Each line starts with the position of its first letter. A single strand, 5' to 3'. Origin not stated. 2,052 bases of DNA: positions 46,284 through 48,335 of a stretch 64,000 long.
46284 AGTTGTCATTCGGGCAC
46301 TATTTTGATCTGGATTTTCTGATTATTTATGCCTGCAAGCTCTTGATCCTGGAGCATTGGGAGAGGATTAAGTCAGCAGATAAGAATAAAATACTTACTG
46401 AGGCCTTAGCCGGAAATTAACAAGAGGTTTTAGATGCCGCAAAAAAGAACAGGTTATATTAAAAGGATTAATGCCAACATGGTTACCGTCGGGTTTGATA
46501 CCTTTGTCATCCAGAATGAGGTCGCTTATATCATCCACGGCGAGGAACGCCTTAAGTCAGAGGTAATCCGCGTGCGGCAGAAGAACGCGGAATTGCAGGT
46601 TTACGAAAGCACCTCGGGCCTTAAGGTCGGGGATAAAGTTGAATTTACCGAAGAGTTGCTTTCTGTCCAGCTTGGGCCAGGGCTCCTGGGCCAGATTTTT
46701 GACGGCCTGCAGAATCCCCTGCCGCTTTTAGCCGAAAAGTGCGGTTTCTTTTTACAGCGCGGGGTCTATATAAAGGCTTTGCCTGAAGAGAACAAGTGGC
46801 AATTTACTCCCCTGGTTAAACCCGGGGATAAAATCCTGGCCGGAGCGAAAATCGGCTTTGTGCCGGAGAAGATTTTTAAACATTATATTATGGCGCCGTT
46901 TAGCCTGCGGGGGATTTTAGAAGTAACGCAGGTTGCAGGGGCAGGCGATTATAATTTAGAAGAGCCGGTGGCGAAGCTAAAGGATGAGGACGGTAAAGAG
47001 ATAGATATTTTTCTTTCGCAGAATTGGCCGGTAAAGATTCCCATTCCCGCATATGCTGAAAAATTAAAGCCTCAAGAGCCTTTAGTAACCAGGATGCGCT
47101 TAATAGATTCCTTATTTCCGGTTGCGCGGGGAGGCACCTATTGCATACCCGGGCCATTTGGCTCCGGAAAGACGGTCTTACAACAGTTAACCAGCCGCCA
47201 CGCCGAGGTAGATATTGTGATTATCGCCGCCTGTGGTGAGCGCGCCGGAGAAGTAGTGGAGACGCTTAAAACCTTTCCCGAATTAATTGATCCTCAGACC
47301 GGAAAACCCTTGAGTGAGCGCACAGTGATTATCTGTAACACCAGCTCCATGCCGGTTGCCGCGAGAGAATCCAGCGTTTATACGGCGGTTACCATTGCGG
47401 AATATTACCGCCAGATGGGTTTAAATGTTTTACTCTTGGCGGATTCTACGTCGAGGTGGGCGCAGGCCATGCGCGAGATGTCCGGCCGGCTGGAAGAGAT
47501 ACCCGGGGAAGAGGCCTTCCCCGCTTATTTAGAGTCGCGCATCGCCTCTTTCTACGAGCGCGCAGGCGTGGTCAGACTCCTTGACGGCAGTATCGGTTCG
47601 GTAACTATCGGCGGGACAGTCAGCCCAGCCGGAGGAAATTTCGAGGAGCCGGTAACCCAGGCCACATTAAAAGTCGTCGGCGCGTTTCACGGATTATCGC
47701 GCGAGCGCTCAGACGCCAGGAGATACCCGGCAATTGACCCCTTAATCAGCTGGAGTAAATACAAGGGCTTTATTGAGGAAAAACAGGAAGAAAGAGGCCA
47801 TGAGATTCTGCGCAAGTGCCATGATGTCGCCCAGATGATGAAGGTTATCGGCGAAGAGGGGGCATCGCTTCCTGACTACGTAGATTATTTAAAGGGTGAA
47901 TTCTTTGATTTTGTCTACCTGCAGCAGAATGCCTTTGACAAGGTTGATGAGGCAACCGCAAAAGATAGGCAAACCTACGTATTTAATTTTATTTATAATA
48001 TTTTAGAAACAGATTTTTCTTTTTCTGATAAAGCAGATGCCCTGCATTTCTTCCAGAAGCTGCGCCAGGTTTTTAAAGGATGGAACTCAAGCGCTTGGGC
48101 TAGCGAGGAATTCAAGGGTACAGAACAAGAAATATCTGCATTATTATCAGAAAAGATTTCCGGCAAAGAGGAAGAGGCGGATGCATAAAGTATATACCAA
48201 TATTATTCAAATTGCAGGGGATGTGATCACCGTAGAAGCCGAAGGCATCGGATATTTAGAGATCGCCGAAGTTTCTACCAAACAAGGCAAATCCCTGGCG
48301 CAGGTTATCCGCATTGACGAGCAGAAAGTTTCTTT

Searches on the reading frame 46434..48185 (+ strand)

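Call 53: search_protein_families(library=pfam, proteins=[window:46434-48185:+], max_evalue=0.0001)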
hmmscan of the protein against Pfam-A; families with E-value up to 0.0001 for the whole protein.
window:46434-48185:+ (584 aa): 3 families
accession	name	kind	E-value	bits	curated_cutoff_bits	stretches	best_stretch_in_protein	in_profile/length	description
PF00006.31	ATP-synt_ab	-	3.5e-65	220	29.5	1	221-441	2-213/213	ATP synthase alpha/beta family, nucleotide-binding domain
PF16886.11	ATP-synt_ab_Xtn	-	7.4e-24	83.8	25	1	114-201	2-88/88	ATPsynthase alpha/beta subunit barrel-sandwich domain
PF02874.29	ATP-synt_ab_N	-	1.4e-09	38.8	20.9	1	10-72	2-68/69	ATP synthase alpha/beta family, beta-barrel domain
